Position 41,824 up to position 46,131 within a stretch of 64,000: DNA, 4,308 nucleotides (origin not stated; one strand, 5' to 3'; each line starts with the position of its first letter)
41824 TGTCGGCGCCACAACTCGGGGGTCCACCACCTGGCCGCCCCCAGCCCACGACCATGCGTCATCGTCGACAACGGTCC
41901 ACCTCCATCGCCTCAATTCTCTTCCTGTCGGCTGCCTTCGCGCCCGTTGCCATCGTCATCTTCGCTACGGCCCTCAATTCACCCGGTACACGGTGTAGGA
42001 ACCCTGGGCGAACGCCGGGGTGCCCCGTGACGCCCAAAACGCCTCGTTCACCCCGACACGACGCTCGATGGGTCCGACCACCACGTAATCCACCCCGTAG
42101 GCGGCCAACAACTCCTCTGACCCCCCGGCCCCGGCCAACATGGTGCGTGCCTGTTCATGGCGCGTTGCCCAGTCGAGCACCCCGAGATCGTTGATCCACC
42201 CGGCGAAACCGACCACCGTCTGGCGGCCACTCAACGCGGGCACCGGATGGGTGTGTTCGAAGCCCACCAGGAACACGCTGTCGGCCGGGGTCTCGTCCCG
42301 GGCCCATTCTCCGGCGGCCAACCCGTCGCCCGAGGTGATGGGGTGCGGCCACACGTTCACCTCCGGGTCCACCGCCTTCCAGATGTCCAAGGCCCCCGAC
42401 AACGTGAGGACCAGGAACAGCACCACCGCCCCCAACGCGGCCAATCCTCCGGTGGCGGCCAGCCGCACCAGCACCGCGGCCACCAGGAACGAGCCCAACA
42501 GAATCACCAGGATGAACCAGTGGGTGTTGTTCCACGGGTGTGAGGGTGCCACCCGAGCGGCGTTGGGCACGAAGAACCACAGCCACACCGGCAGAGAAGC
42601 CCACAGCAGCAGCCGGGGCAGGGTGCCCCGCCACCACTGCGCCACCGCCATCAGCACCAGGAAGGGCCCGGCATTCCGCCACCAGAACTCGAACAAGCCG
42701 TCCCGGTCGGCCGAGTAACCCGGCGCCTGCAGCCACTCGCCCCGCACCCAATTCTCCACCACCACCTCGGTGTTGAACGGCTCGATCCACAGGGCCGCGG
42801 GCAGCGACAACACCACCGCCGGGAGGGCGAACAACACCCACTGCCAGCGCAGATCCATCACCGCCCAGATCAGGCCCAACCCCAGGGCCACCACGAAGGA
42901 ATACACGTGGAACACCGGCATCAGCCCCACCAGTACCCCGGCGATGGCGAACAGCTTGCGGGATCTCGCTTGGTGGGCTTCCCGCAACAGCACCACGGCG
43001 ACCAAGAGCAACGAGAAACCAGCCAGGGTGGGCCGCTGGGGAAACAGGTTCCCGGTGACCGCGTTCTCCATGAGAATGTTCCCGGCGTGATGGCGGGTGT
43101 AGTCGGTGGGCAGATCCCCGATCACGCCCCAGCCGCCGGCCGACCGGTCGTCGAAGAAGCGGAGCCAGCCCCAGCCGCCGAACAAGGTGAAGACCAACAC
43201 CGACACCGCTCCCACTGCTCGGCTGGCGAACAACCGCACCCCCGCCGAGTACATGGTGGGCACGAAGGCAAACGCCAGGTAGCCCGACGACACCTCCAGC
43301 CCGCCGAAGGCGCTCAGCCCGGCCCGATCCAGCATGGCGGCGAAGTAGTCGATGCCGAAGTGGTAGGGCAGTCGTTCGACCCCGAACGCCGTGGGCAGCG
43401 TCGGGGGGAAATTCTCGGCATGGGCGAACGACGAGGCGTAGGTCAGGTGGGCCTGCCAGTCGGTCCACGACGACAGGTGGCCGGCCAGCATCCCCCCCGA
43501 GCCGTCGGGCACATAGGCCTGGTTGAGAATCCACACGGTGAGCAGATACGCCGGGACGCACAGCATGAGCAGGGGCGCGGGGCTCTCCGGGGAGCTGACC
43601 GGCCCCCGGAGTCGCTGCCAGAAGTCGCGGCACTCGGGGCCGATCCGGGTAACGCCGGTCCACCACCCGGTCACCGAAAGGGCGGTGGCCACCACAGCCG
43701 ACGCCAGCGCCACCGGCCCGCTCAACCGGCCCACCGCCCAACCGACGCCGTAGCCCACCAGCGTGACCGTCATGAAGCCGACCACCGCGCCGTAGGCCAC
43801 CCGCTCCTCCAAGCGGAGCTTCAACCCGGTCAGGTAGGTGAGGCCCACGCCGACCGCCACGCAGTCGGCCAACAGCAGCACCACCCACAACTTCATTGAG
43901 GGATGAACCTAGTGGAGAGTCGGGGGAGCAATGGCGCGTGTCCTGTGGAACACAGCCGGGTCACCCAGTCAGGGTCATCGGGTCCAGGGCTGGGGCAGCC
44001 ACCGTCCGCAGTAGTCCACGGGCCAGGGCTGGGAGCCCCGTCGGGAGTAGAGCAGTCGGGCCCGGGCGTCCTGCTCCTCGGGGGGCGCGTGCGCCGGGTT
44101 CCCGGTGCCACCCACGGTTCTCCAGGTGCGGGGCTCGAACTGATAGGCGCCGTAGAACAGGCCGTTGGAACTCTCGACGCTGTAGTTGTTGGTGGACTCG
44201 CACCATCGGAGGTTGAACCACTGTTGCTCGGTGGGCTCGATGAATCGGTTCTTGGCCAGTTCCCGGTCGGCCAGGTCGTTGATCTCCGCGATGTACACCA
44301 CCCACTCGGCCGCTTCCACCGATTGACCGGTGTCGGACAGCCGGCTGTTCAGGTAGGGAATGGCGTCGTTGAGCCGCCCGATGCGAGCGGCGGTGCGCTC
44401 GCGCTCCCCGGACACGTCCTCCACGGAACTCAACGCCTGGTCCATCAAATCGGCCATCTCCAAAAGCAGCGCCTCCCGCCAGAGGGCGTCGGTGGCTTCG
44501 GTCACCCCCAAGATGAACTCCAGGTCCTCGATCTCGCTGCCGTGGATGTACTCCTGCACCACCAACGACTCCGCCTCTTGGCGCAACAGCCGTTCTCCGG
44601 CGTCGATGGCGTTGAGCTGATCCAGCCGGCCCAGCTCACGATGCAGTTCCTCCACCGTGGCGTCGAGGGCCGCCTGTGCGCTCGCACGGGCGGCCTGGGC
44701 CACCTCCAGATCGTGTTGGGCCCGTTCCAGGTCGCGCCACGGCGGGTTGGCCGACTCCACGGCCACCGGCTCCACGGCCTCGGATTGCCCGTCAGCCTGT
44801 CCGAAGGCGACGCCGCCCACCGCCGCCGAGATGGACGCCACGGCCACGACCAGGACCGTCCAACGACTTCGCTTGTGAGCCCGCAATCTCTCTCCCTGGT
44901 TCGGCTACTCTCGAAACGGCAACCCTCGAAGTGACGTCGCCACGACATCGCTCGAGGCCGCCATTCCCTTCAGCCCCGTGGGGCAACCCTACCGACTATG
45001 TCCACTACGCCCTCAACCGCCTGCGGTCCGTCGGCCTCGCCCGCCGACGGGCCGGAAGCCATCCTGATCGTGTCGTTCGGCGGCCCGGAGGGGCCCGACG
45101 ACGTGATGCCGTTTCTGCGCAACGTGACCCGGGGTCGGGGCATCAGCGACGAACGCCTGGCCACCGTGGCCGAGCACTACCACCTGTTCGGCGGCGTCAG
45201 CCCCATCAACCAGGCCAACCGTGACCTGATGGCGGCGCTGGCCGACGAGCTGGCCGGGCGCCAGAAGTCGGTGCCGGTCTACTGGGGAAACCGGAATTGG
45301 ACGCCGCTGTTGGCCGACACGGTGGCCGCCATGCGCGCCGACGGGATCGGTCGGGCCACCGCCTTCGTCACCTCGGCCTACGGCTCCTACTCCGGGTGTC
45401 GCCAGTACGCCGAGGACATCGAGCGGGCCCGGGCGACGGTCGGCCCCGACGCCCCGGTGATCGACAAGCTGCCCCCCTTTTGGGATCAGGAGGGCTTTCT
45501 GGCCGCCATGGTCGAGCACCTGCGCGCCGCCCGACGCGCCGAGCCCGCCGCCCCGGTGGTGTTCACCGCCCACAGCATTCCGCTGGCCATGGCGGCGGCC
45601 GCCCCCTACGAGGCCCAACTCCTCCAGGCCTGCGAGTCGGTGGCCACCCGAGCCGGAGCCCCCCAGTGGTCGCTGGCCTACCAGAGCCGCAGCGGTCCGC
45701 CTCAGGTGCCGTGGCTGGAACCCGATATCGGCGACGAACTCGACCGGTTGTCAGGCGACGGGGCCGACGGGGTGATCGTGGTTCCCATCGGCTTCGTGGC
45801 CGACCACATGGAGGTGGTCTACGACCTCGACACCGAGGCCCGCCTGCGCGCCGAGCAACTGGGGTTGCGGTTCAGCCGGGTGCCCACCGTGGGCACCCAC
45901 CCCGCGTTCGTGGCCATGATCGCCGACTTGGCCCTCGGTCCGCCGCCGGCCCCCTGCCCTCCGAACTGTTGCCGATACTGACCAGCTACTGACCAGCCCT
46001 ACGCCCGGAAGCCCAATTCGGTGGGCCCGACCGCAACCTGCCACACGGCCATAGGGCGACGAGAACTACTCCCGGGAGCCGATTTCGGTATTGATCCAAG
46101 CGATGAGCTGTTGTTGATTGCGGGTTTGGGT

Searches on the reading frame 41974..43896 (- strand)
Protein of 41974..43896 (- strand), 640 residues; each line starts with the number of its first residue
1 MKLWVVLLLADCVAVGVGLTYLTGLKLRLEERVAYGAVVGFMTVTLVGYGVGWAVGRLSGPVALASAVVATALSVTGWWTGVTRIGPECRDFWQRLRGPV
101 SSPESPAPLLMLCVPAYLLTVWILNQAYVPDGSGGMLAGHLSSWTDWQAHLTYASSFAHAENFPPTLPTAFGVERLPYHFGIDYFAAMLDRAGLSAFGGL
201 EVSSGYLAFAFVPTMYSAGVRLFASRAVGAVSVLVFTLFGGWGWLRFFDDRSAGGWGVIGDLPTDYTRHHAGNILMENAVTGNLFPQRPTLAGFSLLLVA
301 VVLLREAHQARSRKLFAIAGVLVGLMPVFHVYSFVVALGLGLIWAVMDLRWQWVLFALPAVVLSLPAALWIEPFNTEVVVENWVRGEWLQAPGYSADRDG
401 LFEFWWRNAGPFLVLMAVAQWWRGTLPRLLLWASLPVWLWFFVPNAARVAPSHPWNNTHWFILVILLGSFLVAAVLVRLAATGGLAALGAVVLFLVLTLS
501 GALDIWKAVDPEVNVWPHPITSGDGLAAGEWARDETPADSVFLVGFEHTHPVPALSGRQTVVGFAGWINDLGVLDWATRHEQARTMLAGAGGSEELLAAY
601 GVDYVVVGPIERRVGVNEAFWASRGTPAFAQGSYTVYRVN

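Call 15: search_protein_families(library=pfam, proteins=[window:41974-43896:-], max_evalue=0.01)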
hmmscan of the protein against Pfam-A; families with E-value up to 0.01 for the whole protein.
window:41974-43896:- (640 aa): 1 family
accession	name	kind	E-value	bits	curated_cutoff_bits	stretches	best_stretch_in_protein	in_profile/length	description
PF20604.3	DUF6798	-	2.6e-05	24.3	26.9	1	526-581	4-59/61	Domain of unknown function (DUF6798)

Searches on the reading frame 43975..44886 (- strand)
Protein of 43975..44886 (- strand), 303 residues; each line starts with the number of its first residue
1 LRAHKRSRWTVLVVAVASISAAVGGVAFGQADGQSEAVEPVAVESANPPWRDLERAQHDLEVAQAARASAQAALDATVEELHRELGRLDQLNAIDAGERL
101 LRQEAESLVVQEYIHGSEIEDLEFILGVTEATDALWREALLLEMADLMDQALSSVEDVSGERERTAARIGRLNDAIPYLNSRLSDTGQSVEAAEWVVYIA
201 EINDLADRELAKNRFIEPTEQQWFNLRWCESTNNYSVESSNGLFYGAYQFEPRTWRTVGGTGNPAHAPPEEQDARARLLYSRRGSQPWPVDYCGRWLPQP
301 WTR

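Call 64: search_protein_families(library=pfam, proteins=[window:43975-44886:-], max_evalue=0.00001)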
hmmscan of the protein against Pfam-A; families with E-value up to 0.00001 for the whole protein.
window:43975-44886:- (303 aa): 1 family
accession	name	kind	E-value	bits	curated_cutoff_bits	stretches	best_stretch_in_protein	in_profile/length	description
PF06737.19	Transglycosylas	-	7.4e-16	59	27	1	219-290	3-76/77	Transglycosylase-like domain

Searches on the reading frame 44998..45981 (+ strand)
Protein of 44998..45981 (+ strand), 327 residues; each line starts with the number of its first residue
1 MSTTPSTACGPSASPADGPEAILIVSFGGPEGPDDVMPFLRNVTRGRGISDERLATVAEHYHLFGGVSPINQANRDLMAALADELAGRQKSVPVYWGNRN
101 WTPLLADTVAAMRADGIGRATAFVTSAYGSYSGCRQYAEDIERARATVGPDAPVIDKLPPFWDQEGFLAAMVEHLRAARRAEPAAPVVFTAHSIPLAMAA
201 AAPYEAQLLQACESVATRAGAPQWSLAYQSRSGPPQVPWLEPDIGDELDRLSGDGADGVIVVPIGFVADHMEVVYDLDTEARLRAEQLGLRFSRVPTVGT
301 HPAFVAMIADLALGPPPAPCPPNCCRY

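Call 64: search_protein_families(library=pfam, proteins=[window:44998-45981:+], max_evalue=0.00001)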
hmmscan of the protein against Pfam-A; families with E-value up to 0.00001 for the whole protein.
window:44998-45981:+ (327 aa): 1 family
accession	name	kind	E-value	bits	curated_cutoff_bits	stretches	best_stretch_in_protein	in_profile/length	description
PF00762.24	Ferrochelatase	-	1.8e-82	277.3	27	1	20-312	2-313/317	Ferrochelatase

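Call 67: find_homologous_proteins(query=window:44998-45981:+, max_evalue=1e-30)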
Query window:44998-45981:+ (327 aa): 7999 proteins with E <= 1e-30 among 8000 candidates; the best 120 are listed.
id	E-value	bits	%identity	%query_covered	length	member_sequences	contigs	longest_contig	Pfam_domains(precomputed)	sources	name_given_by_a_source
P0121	3.3e-170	584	80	100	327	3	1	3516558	PF00762.25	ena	-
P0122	1.0e-168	579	80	96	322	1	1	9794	PF00762.25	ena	-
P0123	6.5e-168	576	79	99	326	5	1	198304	PF00762.25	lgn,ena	-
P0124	5.4e-166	570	81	90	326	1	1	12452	PF00762.25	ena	-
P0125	7.0e-166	570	80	90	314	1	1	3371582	PF00762.25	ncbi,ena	-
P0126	1.0e-165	569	77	100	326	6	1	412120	PF00762.25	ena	-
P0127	1.4e-165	569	78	100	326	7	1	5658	PF00762.25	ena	-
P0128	1.6e-165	568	81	90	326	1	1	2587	PF00762.25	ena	-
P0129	3.1e-165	567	78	99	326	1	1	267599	PF00762.25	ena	-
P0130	3.5e-165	567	78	99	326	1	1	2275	PF00762.25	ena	-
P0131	3.5e-165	567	77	99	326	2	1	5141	PF00762.25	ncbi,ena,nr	ncbi:MAG: ferrochelatase [Acidimicrobiia bacterium]|nr:ferrochelatase [Acidimicrobiia bacterium]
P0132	9.8e-165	566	78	96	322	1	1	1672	PF00762.25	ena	-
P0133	5.7e-164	563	81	94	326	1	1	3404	PF00762.25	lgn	-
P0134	1.1e-163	562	77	96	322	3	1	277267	PF00762.25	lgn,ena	-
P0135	2.7e-163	561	77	99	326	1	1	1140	PF00762.25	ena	-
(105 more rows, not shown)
